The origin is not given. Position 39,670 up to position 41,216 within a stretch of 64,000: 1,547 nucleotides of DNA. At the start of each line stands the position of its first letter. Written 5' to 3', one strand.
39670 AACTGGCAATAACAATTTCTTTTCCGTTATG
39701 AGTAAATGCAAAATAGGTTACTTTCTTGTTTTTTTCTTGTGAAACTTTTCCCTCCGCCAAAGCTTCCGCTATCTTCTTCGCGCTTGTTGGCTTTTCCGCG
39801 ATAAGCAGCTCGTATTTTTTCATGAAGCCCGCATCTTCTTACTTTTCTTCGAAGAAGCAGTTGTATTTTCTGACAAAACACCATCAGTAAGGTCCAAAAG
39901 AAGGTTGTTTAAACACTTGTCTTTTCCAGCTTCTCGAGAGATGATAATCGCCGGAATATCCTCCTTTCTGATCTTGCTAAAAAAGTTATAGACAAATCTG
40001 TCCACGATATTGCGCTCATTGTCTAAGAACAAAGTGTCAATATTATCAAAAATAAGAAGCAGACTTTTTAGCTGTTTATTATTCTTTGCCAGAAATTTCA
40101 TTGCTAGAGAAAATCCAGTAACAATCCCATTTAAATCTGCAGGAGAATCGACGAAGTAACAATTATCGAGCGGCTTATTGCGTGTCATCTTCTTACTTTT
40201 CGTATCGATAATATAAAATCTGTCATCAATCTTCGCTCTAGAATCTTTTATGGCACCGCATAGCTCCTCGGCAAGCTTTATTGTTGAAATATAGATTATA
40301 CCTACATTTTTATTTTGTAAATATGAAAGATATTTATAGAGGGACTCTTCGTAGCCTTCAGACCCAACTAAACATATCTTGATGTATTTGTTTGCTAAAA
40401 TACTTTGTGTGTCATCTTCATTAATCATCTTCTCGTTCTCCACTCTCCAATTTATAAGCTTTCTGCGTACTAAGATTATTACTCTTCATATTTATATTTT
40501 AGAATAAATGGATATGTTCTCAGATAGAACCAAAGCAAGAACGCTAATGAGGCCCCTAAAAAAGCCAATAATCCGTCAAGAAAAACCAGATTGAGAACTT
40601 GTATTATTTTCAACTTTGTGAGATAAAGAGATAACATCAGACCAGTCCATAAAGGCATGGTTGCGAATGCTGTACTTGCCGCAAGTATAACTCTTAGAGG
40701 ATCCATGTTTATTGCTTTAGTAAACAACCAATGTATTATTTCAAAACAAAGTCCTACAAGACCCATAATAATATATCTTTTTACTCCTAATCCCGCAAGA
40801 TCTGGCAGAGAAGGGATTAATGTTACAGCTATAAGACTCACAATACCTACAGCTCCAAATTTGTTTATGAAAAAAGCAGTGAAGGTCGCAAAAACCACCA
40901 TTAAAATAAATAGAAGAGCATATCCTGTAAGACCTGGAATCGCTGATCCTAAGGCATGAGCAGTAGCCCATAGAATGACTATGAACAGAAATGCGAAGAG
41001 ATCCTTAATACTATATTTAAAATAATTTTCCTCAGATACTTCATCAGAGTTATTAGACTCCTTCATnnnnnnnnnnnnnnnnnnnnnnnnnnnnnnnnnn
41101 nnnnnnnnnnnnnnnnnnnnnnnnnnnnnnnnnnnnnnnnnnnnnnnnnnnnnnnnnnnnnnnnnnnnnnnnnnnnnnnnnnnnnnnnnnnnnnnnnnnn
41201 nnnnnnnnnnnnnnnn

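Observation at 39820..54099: Candidate uncharacterised surface system: giant Big_1 adhesin flanked by four KaiC/RecA-like paralogs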

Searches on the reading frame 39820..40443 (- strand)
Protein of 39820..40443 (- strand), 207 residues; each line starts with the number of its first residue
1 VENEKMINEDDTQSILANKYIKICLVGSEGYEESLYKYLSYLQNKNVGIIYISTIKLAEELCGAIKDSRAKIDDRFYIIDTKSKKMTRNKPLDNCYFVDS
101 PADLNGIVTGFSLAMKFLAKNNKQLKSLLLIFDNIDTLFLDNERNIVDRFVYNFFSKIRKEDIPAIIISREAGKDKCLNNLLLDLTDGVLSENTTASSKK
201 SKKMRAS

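Call 4: search_protein_families(library=pfam, proteins=[window:39820-40443:-], max_evalue=1)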
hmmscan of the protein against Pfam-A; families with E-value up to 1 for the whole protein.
window:39820-40443:- (207 aa): 2 families
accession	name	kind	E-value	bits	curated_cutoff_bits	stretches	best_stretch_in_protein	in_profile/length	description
PF24336.1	DUF7504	-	0.00014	22.9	27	1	59-189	42-176/179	Family of unknown function (DUF7504)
PF06745.19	ATPase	-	0.061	13.1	26.6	1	115-189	108-184/231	KaiC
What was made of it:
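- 39820..40443 (-): Inactivated KaiC-like protein (207 aa; called as 202 aa elsewhere). It has no Walker A motif. Its stop overlaps the topA start by 4 nt. Pfam DUF7504 at 1.4e-4 and KaiC at 0.06 (call 4).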

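Call 14: find_homologous_proteins(query=window:39820-40443:-, max_evalue=0.001)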
Query window:39820-40443:- (207 aa): 5 proteins with E <= 0.001 among 194 candidates.
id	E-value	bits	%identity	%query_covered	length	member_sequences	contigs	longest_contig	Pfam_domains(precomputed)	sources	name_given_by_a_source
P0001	9.5e-124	428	100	98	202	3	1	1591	-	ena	-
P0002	1.9e-86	307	73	96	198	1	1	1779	-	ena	-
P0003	1.2e-69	252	58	82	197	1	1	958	-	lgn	-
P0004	5.6e-50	188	50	88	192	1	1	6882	PF24336.2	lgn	-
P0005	2.2e-33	134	43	81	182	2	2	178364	-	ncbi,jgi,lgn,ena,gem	-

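Call 15: find_encoding_contigs(protein=P0005, flank=10000, max_places=4)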
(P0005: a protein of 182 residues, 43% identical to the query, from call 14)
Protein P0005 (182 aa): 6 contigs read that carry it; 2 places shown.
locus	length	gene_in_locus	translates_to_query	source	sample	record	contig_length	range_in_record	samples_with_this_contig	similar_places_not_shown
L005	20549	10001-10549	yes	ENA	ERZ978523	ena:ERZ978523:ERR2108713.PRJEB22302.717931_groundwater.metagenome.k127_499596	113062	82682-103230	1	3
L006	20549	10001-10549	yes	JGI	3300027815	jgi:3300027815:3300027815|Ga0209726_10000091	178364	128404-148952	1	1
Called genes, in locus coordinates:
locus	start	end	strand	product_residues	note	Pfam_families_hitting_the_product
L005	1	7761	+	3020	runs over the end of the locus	-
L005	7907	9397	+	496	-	-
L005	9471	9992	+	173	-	-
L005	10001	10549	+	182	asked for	-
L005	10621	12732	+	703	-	PF01751:Toprim, PF01131:Topoisom_bac, PF01396:Zn_ribbon_Top1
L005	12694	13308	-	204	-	PF13481:AAA_25, PF08423:Rad51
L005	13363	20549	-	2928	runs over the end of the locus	-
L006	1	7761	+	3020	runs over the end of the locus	-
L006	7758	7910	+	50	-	-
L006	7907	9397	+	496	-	-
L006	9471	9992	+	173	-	-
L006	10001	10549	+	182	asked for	-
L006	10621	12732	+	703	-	PF01751:Toprim, PF01131:Topoisom_bac, PF01396:Zn_ribbon_Top1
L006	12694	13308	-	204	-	PF13481:AAA_25, PF08423:Rad51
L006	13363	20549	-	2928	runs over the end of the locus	-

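Call 16: find_encoding_contigs(protein=P0004, flank=10000, max_places=4)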
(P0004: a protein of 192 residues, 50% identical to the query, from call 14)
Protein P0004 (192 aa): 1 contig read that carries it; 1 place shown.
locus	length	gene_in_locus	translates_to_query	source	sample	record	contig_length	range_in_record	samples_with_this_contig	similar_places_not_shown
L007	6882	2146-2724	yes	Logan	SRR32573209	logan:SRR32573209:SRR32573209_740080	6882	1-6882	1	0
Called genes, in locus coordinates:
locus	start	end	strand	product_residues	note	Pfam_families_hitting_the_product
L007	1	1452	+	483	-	?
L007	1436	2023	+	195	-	-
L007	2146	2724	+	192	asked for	PF24336:DUF7504 (weak)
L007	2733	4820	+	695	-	PF01751:Toprim, PF01131:Topoisom_bac, PF01396:Zn_ribbon_Top1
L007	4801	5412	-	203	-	PF00154:RecA_N (weak), PF08423:Rad51, PF13481:AAA_25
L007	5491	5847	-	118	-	-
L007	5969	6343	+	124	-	-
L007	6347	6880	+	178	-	?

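Call 62: predict_structure(alignment_id=A5)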
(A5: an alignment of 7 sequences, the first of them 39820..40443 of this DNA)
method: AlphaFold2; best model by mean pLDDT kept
length: 207 residues; sequences in the alignment: 7
mean_pLDDT: 80.3   pTM: 0.81
mean pLDDT of the five models: 80.3, 79.8, 77.8, 73.8, 66.3
residues with pLDDT >= 90: 70; 70-90: 98; 50-70: 17; < 50: 22
segments of 3 or more residues with pLDDT < 50: 1-4, 192-207
pLDDT, mean of each block of 10 residues (from residue 1): 58 88 80 83 89 89 81 89 65 85 93 93 85 89 90 95 92 66 87 40 37
secondary structure, 60 per line:
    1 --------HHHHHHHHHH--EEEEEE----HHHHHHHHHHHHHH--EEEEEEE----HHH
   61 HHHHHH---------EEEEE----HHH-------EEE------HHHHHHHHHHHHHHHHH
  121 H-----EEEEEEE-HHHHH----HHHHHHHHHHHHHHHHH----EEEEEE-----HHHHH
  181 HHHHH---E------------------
elements in order: H9-18 E21-26 H31-44 E47-53 H58-66 E76-80 E95-97 H104-121 E127-133 H135-139 H144-160 E165-170 H176-185
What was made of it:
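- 39820..40443 (-): AF2 model: pLDDT 80, pTM 0.81 (call 62).
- On KaiC/RecA-like ATPase superfamily (Pfam PF06745): AF2 model of the 207-aa protein has pLDDT 80 (call 62).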

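Call 65: fold_search(model_id=the predicted structure, library=pdb)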
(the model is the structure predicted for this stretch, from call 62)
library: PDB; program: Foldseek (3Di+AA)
matches with E <= 10: 1499; with E <= 0.001: 41
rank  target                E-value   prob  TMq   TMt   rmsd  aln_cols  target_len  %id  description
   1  2dr3_F                5.6e-05  1.00  0.62  0.55   3.6       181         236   12  Crystal Structure of RecA superfamily ATPase PH0284 from Pyrococcus horikoshii OT3 (released 2006-12-06)
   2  2dr3_D                1.9e-04  1.00  0.59  0.52   3.9       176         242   11  Crystal Structure of RecA superfamily ATPase PH0284 from Pyrococcus horikoshii OT3 (released 2006-12-06)
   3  2dr3_B                2.0e-04  1.00  0.56  0.49   4.6       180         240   10  Crystal Structure of RecA superfamily ATPase PH0284 from Pyrococcus horikoshii OT3 (released 2006-12-06)
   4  8db3_C                2.1e-04  1.00  0.50  0.25   3.9       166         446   13  Crystal structure of KaiC with truncated C-terminal coiled-coil domain (released 2023-03-22)
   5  8dba_L                2.6e-04  1.00  0.56  0.25   3.7       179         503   12  Crystal structure of dodecameric KaiC (released 2023-03-22)
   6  2dr3_E                2.7e-04  1.00  0.64  0.57   3.8       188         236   12  Crystal Structure of RecA superfamily ATPase PH0284 from Pyrococcus horikoshii OT3 (released 2006-12-06)
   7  3k0f_E                2.7e-04  1.00  0.54  0.25   4.2       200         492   12  Crystal structure of the phosphorylation-site double mutant T426A/T432A of the KaiC circadian clock protein (released 2010-03-31)
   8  2w0m                  3.3e-04  1.00  0.58  0.55   3.8       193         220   14  Crystal Structure of sso2452 from Sulfolobus solfataricus P2 (released 2009-05-19)
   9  8jon_A                3.5e-04  1.00  0.52  0.24   3.3       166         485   13  Structure of a synthetic circadian clock protein KaiC mutant of cyanobacteria Synechococcus elongatus PCC 7942 (released 2024-06-12)
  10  2dr3_A                3.7e-04  1.00  0.63  0.57   3.5       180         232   12  Crystal Structure of RecA superfamily ATPase PH0284 from Pyrococcus horikoshii OT3 (released 2006-12-06)
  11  3s1a_E                4.0e-04  1.00  0.57  0.26   4.1       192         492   10  Crystal structure of the phosphorylation-site double mutant S431E/T432E of the KaiC circadian clock protein (released 2011-09-21)
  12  7dyi_B                4.3e-04  1.00  0.58  0.28   3.3       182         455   12  Crystal Structure of Cyanobacterial Circadian Clock Protein KaiC (released 2022-04-27)
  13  3k0e_D                4.5e-04  1.00  0.59  0.27   4.0       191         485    9  Crystal structure of the phosphorylation-site mutant T426N of the KaiC circadian clock protein (released 2010-03-31)
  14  8dba_G                4.5e-04  1.00  0.56  0.24   6.4       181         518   13  Crystal structure of dodecameric KaiC (released 2023-03-22)
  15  8zn6_E                4.8e-04  1.00  0.55  0.26   3.8       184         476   15  Crystal Structure of Designed Clock Protein KaiC (released 2025-04-16)
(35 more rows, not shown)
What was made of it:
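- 39820..40443 (-): Top Foldseek PDB hits are PH0284, KaiC, SSO2452 and PH0321, with TM about 0.6 (call 65).
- On KaiC/RecA-like ATPase superfamily (Pfam PF06745): Its best PDB matches are PH0284, KaiC, SSO2452 and PH0321, with probability 1.0 and TM about 0.6 (call 65).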

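Call 79: search_protein_families(library=ncbifam, proteins=[window:39820-40443:-], max_evalue=0.01)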
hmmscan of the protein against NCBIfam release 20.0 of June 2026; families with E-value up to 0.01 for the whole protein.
window:39820-40443:- (207 aa): 0 families

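Call 84: search_protein_families(library=padloc, proteins=[window:39820-40443:-], max_evalue=0.001)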
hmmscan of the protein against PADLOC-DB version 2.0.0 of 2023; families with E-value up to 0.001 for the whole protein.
window:39820-40443:- (207 aa): 0 families

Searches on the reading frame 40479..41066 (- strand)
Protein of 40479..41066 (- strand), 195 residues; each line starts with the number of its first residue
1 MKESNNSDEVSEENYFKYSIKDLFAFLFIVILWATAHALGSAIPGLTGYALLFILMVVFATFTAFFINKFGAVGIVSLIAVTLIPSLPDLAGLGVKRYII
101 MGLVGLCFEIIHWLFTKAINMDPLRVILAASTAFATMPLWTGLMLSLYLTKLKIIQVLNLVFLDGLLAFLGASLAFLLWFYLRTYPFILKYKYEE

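Call 4: search_protein_families(library=pfam, proteins=[window:40479-41066:-], max_evalue=1)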
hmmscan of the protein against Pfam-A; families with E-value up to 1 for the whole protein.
window:40479-41066:- (195 aa): 0 families

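Call 79: search_protein_families(library=ncbifam, proteins=[window:40479-41066:-], max_evalue=0.01)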
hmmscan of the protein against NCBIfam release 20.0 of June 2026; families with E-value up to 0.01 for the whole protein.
window:40479-41066:- (195 aa): 0 families

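Call 82: search_solved_structures(query=A8, max_evalue=5)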
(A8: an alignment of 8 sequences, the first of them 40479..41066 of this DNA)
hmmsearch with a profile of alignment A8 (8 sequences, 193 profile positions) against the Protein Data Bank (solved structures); distinct sequences matched with E-value up to 5: 1.
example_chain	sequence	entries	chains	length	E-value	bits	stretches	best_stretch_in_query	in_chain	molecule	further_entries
5edl_A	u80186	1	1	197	0.014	18.4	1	16-164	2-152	Putative HMP/thiamine permease protein YkoE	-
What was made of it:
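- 40479..41066 (-): Small polytopic membrane protein (195 aa, 5-6 TM helices). Possibly has an ECF-transporter S-component-like fold. It accompanies the partner only in some lineages. The only PDB profile hit is YkoE at E=0.014 (call 82).
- On ECF-transporter S-component (for the 195-aa protein): The only PDB profile hit is YkoE, at E=0.014 over 150 residues (call 82).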

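Call 83: search_protein_families(library=pfam, alignment_id=A8, max_evalue=1)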
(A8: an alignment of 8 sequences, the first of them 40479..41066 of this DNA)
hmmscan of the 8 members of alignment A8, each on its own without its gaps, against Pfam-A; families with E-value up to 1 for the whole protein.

A. member 1, window:40479-41066:- (195 aa): 0 families

B. families by the number of members that match (of 8 scanned): 3 families
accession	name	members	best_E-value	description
PF09819.14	ABC_cobalt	1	0.00065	ABC-type cobalt transport system, permease component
PF08196.16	UL2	1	0.027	UL2 protein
PF14715.11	FixP_N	1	0.11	N-terminal domain of cytochrome oxidase-cbb3, FixP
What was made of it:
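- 40479..41066 (-): Pfam ABC_cobalt hits 1 of 8 members (call 83).
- On ECF-transporter S-component (for the 195-aa protein): Pfam ABC_cobalt hits 1 of 8 members at 6.5e-4 (call 83).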

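Call 84: search_protein_families(library=padloc, proteins=[window:40479-41066:-], max_evalue=0.001)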
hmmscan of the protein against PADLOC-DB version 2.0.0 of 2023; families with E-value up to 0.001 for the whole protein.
window:40479-41066:- (195 aa): 0 families
